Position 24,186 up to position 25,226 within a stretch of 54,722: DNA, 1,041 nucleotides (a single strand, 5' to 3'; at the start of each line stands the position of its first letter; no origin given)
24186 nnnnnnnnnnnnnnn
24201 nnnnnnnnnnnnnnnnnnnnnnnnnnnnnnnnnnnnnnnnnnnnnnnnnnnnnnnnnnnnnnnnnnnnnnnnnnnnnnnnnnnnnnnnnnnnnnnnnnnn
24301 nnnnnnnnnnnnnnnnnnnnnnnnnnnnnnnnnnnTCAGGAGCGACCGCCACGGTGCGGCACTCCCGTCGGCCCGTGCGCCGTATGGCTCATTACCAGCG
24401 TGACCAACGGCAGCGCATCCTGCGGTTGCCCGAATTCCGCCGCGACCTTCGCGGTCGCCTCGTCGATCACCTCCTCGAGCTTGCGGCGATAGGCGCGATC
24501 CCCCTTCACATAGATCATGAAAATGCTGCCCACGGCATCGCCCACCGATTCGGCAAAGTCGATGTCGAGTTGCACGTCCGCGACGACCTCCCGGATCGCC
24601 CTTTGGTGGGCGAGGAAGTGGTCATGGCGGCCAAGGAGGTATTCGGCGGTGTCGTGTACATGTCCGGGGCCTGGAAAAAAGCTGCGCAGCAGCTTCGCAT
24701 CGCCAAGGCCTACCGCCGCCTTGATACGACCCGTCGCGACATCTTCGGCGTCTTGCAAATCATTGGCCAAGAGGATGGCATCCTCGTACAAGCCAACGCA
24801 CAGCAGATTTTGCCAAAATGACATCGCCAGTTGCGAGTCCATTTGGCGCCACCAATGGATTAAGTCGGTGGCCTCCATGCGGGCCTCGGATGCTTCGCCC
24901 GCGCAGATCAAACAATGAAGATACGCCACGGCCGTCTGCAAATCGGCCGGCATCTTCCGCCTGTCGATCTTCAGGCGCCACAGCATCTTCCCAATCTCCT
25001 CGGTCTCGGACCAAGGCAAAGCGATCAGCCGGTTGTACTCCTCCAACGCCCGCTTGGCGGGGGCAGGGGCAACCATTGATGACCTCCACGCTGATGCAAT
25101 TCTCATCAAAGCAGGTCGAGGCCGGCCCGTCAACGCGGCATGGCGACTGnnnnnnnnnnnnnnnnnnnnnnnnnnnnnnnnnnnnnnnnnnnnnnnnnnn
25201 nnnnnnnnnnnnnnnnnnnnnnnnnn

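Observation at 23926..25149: Low-GC two-gene cassette (246-aa unknown protein plus HEPN-like R-x5-H protein) between hupK and hypA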

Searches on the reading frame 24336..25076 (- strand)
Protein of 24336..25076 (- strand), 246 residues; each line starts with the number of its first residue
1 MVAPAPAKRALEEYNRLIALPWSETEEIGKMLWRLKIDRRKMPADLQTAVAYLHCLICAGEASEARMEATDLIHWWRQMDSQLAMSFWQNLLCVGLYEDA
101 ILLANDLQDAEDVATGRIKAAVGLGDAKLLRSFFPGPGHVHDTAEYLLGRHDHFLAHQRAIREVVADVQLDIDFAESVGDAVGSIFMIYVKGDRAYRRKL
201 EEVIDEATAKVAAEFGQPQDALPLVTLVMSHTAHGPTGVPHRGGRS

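Call 3: search_protein_families(library=pfam, proteins=[window:24336-25076:-], max_evalue=1)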
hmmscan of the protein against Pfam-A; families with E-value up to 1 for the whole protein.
window:24336-25076:- (246 aa): 0 families

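Call 4: search_protein_families(library=ncbifam, proteins=[window:24336-25076:-], max_evalue=1)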
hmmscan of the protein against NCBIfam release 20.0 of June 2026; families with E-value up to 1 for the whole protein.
window:24336-25076:- (246 aa): 0 families

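Call 5: search_protein_families(library=padloc, proteins=[window:24336-25076:-], max_evalue=1)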
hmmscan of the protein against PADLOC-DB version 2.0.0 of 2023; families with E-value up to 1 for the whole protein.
window:24336-25076:- (246 aa): 0 families

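Call 6: find_homologous_proteins(query=window:24336-25076:-, max_evalue=0.001)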
Query window:24336-25076:- (246 aa): 2 proteins with E <= 0.001 among 822 candidates.
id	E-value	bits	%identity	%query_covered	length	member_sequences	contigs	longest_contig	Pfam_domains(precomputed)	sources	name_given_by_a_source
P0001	5.5e-162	555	100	100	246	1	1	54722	-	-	-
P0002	3.0e-105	369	73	96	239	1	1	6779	-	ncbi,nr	ncbi:MAG: hypothetical protein HQL39_09650 [Alphaproteobacteria bacterium]|nr:hypothetical protein [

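Call 8: find_encoding_contigs(protein=P0002, flank=10000)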
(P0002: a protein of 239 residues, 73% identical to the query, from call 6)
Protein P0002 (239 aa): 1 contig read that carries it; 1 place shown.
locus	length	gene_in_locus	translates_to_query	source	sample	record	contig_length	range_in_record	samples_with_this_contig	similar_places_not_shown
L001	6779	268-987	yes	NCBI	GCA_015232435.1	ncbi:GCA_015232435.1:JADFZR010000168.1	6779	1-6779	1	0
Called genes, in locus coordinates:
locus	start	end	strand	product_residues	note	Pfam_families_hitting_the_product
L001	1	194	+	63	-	?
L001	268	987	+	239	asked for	-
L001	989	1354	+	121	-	-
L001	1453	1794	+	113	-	PF01155:HypA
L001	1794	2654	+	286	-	PF02492:cobW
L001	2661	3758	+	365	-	PF17788:HypF_C, PF22521:HypF_C_2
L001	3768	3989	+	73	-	PF01455:HupF_HypC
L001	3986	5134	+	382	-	PF01924:HypD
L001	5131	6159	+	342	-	PF00586:AIRS, PF02769:AIRS_C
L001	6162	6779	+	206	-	PF00551:Formyl_trans_N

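Call 15: find_homologous_proteins(query=A1, max_evalue=0.01)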
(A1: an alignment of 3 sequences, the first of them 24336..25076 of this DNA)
Query A1 (3 sequences) (246 aa, profile of the alignment): 3 proteins with E <= 0.01 among 8000 candidates.
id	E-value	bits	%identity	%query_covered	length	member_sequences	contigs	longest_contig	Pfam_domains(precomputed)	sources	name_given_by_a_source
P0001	4.5e-132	457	100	100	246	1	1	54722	-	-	-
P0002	5.9e-129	447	73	96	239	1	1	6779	-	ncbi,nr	ncbi:MAG: hypothetical protein HQL39_09650 [Alphaproteobacteria bacterium]|nr:hypothetical protein [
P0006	2.1e-113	396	29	96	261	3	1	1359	-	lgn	-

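Call 28: predict_structure(alignment_id=A3)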
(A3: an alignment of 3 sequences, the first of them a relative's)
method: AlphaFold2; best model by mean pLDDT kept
length: 246 residues; sequences in the alignment: 3
mean_pLDDT: 65.7   pTM: 0.63
mean pLDDT of the five models: 65.7, 64.2, 62.7, 62.6, 61.8
residues with pLDDT >= 90: 2; 70-90: 114; 50-70: 80; < 50: 50
segments of 3 or more residues with pLDDT < 50: 166-171, 173-187, 219-222, 224-246
pLDDT, mean of each block of 10 residues (from residue 1): 67 70 70 88 78 76 80 79 80 76 76 73 70 65 64 65 55 47 46 61 72 63 46 34 28
secondary structure, 60 per line:
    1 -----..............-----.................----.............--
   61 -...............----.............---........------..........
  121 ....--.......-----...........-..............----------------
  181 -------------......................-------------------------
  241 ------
elements in order: H6-19 H25-41 H46-58 H62-76 H81-93 H97-104 H111-124 H127-133 H139-149 H151-164 H194-215

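Call 31: search_protein_representatives(alignment_id=A3)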
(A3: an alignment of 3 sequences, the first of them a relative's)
Query: 3 sequences, 242 profile positions. Proteins with E-value up to 0.001 (for the whole library): 188; up to 1e-10: 96; up to 1e-30: 25. The best 150 are listed.
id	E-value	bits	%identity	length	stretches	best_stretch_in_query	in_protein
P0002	1.9e-129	446.7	-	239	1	1-242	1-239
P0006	2.8e-114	397.0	-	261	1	1-239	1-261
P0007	1.9e-45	171.7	-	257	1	1-236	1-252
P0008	2.1e-43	165.0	-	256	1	1-238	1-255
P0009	3.2e-42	161.1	-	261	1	5-233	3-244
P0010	3.3e-41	157.8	-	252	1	1-235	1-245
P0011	1.8e-40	155.4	-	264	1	2-236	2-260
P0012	8.8e-40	153.1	-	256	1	1-237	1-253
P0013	7.9e-39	150.0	-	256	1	1-230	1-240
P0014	7.0e-37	143.6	-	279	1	1-236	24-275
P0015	9.5e-37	143.2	-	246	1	5-235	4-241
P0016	5.5e-36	140.7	-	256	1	1-237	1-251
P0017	3.8e-35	137.9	-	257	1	1-226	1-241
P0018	4.2e-35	137.8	-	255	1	1-232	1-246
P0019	7.3e-35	137.0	-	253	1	1-229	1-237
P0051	1.6e-22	96.6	-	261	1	3-220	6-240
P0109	1.4e-09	54.2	-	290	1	15-218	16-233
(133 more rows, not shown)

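Call 32: fold_search(model_id=the predicted structure, library=pdb)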
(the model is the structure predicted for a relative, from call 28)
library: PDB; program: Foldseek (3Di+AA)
matches with E <= 10: 996; with E <= 0.001: 0
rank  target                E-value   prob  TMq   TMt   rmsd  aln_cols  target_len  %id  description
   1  4y6w                  3.9e-02  0.97  0.33  0.37  11.4       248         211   11  Crystal structure of Podosopora anserina putative kinesin light chain nearly identical TPR-like repeats (released 2015-10-07)
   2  4y6c                  4.5e-02  0.98  0.35  0.39  10.8       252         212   11  Q17M crystal structure of Podosopora anserina putative kinesin light chain nearly identical TPR-like repeats (released 2015-10-07)
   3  3asf_A                5.1e-02  0.99  0.32  0.42   8.4       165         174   14  MamA MSR-1 C2 (released 2011-07-20)
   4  3r9a_B                8.1e-02  0.60  0.22  0.19  12.2       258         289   11  Human alanine-glyoxylate aminotransferase in complex with the TPR domain of human PEX5P (released 2011-05-11)
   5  3ash_A                8.5e-02  0.99  0.32  0.41   8.4       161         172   15  MamA D159K mutant 1 (released 2011-07-20)
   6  2ho1_A                9.8e-02  0.95  0.33  0.36  10.6       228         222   10  Functional Characterization of Pseudomonas Aeruginosa pilF (released 2006-07-25)
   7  9n74_OA               1.0e-01  0.97  0.34  0.31  11.8       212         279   16  SSU processome maturation and disassembly, State H (released 2025-10-29)
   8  9f8w_B                1.2e-01  0.60  0.23  0.20  12.1       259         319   15  Crystal structure of the apo Pex5 peroxisomal cargo receptor from Trypanosoma brucei (released 2024-10-02)
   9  3cvl_A                1.2e-01  0.57  0.22  0.20  12.0       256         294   14  Structure of Peroxisomal Targeting Signal 1 (PTS1) binding domain of Trypanosoma brucei Peroxin 5 (TbPEX5)complexed to (released 2008-06-24)
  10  9rtt_Q                1.3e-01  0.89  0.31  0.12  11.3       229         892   14  Activated Elongation Complex with IWS1 and ELOF1 (released 2025-09-03)
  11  3as5_A                1.4e-01  0.97  0.31  0.38   8.3       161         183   14  MamA AMB-1 P212121 (released 2011-07-20)
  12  8j07_m9               1.4e-01  0.91  0.33  0.38  12.8       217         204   12  96nm repeat of human respiratory doublet microtubule and associated axonemal complexes (released 2023-07-26)
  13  2y4u                  1.4e-01  0.89  0.30  0.20  14.4       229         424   12  Crystal structure of human P58(IPK) in space group P312 (released 2011-08-10)
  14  2ho1_B                1.5e-01  0.85  0.31  0.33  10.8       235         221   10  Functional Characterization of Pseudomonas Aeruginosa pilF (released 2006-07-25)
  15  9f8w_A                1.6e-01  0.82  0.29  0.24  10.0       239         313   12  Crystal structure of the apo Pex5 peroxisomal cargo receptor from Trypanosoma brucei (released 2024-10-02)
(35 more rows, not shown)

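Call 35: find_encoding_contigs(protein=P0007, flank=8000, max_places=4)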
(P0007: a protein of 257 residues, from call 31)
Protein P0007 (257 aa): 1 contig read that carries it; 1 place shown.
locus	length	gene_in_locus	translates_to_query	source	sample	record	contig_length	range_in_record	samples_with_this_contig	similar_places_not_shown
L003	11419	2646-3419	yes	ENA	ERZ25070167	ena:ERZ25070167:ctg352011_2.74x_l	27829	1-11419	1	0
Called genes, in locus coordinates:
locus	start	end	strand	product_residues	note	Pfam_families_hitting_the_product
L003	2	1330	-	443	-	?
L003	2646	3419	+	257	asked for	-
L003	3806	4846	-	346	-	PF01734:Patatin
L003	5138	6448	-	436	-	PF00890:FAD_binding_2, PF01266:DAO (weak), PF01593:Amino_oxidase, PF01946:Thi4 (weak), PF07992:Pyr_redox_2 (weak), PF12831:FAD_oxidored (weak), PF13450:NAD_binding_8, PF01593:Amino_oxidase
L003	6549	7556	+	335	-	PF01590:GAF, PF13185:GAF_2 (weak), PF00196:GerE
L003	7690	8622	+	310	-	PF13483:Lactamase_B_3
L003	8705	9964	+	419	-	PF04955:HupE_UreJ, PF13795:HupE_UreJ_2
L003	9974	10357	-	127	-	PF07883:Cupin_2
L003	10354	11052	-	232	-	PF02581:TMP-TENI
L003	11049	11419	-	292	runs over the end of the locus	PF01256:Carb_kinase, PF02110:HK, PF08543:Phos_pyr_kin (weak)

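Call 37: find_encoding_contigs(protein=P0008, flank=8000, max_places=4)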
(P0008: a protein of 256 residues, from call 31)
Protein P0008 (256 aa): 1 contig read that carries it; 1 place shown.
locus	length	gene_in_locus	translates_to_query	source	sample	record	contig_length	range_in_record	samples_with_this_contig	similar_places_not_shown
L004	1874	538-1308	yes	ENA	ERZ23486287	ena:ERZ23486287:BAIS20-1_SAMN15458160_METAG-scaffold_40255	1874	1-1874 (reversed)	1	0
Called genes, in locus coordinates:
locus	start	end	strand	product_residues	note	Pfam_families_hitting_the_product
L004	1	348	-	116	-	?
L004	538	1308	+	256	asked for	-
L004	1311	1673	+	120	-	-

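Call 38: find_encoding_contigs(protein=P0010, flank=8000, max_places=4)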
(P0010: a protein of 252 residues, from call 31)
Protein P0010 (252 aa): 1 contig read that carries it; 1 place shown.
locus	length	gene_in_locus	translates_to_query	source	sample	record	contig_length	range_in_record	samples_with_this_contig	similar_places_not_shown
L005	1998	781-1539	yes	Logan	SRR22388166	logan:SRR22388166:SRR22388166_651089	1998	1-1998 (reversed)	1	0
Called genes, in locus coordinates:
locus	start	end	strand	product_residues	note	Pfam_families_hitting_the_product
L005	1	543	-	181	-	?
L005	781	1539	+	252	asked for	-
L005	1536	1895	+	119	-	-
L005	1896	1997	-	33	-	?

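Call 45: search_protein_families(library=phrogs, proteins=[window:24336-25076:-, L003:3447-3785:+, L004:1311-1670:+], max_evalue=1)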
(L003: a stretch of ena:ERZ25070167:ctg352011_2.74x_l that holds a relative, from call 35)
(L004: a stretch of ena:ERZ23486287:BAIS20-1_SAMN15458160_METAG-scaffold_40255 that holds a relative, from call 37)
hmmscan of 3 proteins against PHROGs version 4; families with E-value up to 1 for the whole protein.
window:24336-25076:- (246 aa): 0 families

L003:3447-3785:+ (113 aa): 2 families
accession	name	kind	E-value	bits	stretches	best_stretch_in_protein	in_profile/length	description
phrog_5176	-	unknown function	1.9e-12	48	1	10-108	19-126/132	-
phrog_23278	-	unknown function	0.032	15.4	1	82-109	13-39/61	-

L004:1311-1670:+ (120 aa): 2 families
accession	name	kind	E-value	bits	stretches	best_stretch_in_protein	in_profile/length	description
phrog_5176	-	unknown function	7.3e-15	55.8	1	5-117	7-127/132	-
phrog_1999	-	unknown function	0.34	12.2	1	6-35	74-103/135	-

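Call 46: search_protein_families(library=pfam, proteins=[L003:3447-3785:+, L004:1311-1670:+, L005:1536-1892:+], max_evalue=1)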
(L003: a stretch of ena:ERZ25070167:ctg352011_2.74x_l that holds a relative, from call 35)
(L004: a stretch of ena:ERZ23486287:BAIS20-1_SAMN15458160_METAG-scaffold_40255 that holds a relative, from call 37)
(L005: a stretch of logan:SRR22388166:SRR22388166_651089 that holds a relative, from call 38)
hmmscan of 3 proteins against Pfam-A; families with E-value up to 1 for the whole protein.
L003:3447-3785:+ (113 aa): 1 family
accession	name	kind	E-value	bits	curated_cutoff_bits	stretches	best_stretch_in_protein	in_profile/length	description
PF05168.19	HEPN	-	0.0031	18.1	22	1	71-107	77-113/117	HEPN domain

L004:1311-1670:+ (120 aa): 1 family
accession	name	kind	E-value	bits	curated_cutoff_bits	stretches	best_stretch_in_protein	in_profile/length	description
PF05168.19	HEPN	-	0.00047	20.8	22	1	36-114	36-112/117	HEPN domain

L005:1536-1892:+ (119 aa): 3 families
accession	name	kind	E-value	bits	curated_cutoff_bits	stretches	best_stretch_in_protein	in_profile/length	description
PF05168.19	HEPN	-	0.00012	22.6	22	1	52-113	52-112/117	HEPN domain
PF07406.16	NICE-3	-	0.002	18.7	22.7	1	53-111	121-179/181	NICE-3 protein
PF09920.14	DUF2150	-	0.19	12.1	28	1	51-111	79-142/189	Uncharacterized protein conserved in archaea (DUF2150)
